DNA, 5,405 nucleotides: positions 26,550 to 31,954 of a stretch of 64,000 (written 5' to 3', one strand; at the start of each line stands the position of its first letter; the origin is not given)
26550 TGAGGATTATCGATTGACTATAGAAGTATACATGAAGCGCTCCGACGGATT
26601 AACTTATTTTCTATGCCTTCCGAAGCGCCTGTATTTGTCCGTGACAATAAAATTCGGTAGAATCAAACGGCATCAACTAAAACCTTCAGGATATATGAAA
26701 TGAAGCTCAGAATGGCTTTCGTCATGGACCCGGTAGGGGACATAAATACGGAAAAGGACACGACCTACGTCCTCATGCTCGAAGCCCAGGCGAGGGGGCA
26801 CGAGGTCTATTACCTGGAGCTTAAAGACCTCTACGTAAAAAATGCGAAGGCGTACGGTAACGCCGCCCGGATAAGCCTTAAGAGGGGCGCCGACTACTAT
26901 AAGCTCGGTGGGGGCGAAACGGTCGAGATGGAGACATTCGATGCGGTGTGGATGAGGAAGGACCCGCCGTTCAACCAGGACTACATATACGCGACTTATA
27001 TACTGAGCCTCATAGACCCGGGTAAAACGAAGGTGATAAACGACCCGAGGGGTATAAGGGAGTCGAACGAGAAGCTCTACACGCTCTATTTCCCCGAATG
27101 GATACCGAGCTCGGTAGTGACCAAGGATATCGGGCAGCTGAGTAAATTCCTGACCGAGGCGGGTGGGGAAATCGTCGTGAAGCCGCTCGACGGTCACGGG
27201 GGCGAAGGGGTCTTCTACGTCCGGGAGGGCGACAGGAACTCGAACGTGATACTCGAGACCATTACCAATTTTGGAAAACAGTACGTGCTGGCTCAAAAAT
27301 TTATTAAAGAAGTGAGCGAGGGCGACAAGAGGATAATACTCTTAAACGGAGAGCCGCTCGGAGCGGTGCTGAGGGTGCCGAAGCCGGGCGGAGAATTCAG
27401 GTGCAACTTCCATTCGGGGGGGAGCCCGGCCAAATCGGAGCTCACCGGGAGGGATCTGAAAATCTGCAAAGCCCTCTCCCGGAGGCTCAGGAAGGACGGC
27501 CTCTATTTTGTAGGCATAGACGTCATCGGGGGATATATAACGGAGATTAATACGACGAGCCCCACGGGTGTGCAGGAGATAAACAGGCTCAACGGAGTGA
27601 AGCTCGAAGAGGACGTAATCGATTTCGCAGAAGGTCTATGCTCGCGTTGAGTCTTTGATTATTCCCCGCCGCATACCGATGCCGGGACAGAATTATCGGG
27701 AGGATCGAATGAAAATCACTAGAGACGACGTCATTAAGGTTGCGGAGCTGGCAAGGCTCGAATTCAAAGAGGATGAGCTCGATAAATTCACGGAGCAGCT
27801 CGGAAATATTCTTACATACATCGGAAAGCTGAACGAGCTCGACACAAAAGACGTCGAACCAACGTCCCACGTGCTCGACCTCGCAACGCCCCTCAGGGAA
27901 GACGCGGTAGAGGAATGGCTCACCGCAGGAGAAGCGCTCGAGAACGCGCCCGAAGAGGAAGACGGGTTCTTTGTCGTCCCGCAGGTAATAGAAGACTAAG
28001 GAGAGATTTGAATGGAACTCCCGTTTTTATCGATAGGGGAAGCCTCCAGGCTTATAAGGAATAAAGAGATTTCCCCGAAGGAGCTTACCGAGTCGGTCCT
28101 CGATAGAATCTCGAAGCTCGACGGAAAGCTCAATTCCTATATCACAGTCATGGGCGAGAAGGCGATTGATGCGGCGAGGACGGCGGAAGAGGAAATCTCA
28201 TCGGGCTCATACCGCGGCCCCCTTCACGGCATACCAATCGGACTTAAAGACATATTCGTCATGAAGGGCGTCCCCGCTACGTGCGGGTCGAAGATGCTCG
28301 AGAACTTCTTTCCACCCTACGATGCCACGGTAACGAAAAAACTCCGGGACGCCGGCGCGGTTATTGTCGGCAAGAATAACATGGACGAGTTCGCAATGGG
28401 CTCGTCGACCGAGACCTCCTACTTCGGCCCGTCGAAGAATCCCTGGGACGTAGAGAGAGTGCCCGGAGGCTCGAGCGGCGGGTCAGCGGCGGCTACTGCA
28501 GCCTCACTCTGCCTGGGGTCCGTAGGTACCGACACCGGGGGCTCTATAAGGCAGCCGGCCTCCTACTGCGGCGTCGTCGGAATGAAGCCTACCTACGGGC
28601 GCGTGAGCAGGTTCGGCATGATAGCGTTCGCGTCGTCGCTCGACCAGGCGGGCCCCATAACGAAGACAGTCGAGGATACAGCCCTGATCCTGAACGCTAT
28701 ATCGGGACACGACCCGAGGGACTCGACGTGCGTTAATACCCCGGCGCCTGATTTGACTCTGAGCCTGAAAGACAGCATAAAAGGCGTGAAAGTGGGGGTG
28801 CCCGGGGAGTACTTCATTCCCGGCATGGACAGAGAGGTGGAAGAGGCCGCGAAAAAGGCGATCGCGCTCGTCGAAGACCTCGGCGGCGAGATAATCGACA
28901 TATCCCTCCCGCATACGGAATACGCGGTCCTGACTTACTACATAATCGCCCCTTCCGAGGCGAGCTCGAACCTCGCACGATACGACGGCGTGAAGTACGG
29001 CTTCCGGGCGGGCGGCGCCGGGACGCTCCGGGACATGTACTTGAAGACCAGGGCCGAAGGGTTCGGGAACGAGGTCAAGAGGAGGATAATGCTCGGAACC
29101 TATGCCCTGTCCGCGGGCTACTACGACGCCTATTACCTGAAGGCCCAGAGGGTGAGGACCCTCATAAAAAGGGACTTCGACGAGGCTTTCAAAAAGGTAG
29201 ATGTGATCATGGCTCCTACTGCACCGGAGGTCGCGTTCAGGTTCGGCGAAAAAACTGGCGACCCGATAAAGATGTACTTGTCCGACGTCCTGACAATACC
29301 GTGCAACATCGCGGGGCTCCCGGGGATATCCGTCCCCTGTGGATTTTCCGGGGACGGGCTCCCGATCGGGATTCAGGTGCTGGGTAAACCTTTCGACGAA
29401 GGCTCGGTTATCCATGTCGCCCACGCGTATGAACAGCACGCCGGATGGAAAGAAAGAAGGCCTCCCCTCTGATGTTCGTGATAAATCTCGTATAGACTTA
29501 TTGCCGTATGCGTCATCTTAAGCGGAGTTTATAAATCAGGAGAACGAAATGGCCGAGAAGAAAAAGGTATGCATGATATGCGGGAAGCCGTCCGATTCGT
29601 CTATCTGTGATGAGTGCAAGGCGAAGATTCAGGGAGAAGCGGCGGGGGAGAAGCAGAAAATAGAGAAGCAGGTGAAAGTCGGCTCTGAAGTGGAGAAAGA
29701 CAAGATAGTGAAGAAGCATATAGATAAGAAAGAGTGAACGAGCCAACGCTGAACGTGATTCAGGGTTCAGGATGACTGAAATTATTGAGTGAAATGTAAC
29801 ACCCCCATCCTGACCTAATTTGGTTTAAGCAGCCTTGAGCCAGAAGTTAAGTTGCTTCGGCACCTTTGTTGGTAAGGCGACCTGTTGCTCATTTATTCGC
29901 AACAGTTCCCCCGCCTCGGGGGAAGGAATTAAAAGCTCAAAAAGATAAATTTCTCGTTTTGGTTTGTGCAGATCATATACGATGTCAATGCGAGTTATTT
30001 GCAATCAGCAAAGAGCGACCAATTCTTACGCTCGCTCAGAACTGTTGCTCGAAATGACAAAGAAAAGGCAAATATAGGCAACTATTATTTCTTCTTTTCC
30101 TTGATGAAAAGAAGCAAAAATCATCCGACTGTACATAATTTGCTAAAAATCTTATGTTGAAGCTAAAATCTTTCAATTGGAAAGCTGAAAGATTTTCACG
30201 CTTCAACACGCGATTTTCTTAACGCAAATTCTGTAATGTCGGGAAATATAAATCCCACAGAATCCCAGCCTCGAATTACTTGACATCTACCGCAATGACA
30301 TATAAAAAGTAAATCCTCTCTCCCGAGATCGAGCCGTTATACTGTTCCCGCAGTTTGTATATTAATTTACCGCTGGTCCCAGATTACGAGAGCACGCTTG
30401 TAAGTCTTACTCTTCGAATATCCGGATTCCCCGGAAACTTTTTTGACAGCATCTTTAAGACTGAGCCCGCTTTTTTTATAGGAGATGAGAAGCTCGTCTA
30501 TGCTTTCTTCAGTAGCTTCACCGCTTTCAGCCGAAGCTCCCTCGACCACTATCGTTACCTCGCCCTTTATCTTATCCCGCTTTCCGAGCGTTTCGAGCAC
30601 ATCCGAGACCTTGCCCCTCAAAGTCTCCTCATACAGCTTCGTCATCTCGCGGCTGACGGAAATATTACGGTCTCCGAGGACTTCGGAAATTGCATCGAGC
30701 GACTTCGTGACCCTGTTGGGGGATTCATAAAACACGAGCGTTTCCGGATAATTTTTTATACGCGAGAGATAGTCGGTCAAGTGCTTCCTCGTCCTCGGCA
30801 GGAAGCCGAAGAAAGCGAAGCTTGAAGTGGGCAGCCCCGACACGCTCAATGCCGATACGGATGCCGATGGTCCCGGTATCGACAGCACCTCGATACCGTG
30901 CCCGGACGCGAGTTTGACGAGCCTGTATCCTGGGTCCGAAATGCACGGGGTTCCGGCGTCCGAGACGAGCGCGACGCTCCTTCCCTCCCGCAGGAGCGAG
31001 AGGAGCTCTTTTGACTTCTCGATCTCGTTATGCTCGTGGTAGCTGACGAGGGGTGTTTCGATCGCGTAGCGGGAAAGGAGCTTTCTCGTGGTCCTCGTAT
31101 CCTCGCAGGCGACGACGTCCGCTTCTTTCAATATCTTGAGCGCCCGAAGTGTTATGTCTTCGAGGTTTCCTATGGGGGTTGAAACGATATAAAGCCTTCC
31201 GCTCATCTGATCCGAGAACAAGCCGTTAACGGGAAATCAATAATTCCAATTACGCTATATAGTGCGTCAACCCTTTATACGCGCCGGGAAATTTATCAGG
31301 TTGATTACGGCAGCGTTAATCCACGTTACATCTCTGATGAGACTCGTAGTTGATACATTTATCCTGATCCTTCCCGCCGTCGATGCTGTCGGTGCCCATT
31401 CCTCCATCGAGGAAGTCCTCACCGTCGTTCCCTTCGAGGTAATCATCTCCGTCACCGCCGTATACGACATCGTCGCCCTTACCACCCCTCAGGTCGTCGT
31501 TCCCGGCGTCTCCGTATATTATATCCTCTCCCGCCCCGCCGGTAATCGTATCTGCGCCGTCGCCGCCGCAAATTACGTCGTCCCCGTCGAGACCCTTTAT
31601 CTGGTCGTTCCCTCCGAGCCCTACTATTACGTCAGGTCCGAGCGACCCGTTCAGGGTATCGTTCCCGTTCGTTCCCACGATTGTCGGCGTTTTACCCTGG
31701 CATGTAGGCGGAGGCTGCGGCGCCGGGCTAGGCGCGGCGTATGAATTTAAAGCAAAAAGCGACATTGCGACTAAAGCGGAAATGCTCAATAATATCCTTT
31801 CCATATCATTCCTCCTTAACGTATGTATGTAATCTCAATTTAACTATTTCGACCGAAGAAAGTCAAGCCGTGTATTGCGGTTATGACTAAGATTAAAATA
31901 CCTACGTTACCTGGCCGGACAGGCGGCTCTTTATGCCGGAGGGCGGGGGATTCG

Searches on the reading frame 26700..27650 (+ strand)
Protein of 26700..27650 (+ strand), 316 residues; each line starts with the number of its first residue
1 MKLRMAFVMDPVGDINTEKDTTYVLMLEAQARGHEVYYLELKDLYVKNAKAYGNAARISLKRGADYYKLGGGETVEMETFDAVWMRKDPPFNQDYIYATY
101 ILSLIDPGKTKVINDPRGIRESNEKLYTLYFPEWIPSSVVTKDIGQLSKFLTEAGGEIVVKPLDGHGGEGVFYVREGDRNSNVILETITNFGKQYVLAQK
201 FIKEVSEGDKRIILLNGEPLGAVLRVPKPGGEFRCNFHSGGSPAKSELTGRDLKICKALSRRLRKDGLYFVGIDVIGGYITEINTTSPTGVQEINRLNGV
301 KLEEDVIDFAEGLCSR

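Call 92: search_protein_families(library=pfam, proteins=[window:26700-27650:+], max_evalue=0.00001)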
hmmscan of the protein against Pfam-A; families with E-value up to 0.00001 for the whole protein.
window:26700-27650:+ (316 aa): 3 families
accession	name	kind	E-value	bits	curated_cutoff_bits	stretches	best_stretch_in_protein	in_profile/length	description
PF02955.21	GSH-S_ATP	-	4e-64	215.7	23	1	124-298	1-174/175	Prokaryotic glutathione synthetase, ATP-grasp domain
PF02951.20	GSH-S_N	-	4.4e-41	140.1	21.3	1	3-120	1-119/119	Prokaryotic glutathione synthetase, N-terminal domain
PF08443.16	RimK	-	4.1e-14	53.1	21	1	136-308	19-186/188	RimK-like ATP-grasp domain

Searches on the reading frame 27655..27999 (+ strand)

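Call 92: search_protein_families(library=pfam, proteins=[window:27655-27999:+], max_evalue=0.00001)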
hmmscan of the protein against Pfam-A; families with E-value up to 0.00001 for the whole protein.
window:27655-27999:+ (114 aa): 1 family
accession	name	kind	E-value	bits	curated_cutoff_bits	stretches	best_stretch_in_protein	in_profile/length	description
PF02686.20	GatC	-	2.9e-26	91.9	23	1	37-108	1-66/66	Glu-tRNAGln amidotransferase C subunit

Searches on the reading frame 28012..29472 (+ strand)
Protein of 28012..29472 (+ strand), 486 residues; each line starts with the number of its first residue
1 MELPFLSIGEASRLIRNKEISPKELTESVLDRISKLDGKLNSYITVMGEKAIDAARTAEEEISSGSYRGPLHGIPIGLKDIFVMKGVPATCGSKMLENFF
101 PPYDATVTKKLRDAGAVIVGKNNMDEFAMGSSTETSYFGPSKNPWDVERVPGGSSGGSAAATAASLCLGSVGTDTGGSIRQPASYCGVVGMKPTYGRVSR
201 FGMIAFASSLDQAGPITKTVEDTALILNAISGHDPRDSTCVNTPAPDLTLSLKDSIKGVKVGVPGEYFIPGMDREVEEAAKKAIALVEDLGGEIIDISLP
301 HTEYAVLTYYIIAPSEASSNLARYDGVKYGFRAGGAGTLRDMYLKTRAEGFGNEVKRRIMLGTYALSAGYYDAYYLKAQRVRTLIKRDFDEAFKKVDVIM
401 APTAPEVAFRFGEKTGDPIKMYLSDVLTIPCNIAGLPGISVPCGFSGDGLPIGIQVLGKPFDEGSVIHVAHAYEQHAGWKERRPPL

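Call 12: search_protein_families(library=pfam, proteins=[window:28012-29472:+])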
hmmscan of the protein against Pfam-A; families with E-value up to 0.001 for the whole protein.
window:28012-29472:+ (486 aa): 1 family
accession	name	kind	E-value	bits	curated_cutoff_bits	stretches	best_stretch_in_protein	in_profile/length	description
PF01425.27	Amidase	-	3.9e-163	544.1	27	1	24-466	1-444/445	Amidase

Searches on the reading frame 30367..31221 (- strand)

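Call 12: search_protein_families(library=pfam, proteins=[window:30367-31221:-])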
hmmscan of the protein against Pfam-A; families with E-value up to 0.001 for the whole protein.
window:30367-31221:- (284 aa): 2 families
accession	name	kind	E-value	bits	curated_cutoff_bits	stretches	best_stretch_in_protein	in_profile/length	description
PF00590.25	TP_methylase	-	6.3e-34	118.2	27.8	1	9-208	1-211/212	Tetrapyrrole (Corrin/Porphyrin) Methylases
PF23016.2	RsmI_C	-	0.00081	19.6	27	0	237-278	3-43/46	RsmI C-terminal HTH domain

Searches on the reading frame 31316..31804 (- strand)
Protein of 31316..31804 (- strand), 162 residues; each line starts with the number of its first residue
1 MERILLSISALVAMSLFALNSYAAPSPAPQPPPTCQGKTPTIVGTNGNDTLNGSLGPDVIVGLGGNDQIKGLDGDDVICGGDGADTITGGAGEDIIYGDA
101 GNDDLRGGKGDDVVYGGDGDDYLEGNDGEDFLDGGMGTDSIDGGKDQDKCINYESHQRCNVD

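Call 12: search_protein_families(library=pfam, proteins=[window:31316-31804:-])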
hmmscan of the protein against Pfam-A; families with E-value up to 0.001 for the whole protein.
window:31316-31804:- (162 aa): 1 family
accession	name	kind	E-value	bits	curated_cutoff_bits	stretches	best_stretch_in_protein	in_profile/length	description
PF00353.25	HemolysinCabind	-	1.4e-35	121.3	23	5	71-105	2-36/36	RTX calcium-binding nonapeptide repeat (4 copies)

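Call 89: find_encoding_contigs(protein=window:31316-31804:-, flank=10000, max_places=8)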
Protein window:31316-31804:- (162 aa): 2 contigs read that carry it; 2 places shown.
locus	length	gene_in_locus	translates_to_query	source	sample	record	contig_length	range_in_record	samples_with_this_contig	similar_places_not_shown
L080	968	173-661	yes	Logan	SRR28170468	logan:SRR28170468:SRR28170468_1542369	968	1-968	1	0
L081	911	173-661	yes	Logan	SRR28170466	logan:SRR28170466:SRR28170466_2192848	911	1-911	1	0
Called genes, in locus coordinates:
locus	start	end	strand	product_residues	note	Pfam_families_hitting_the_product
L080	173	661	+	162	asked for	-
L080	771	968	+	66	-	?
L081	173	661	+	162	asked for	-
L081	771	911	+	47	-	?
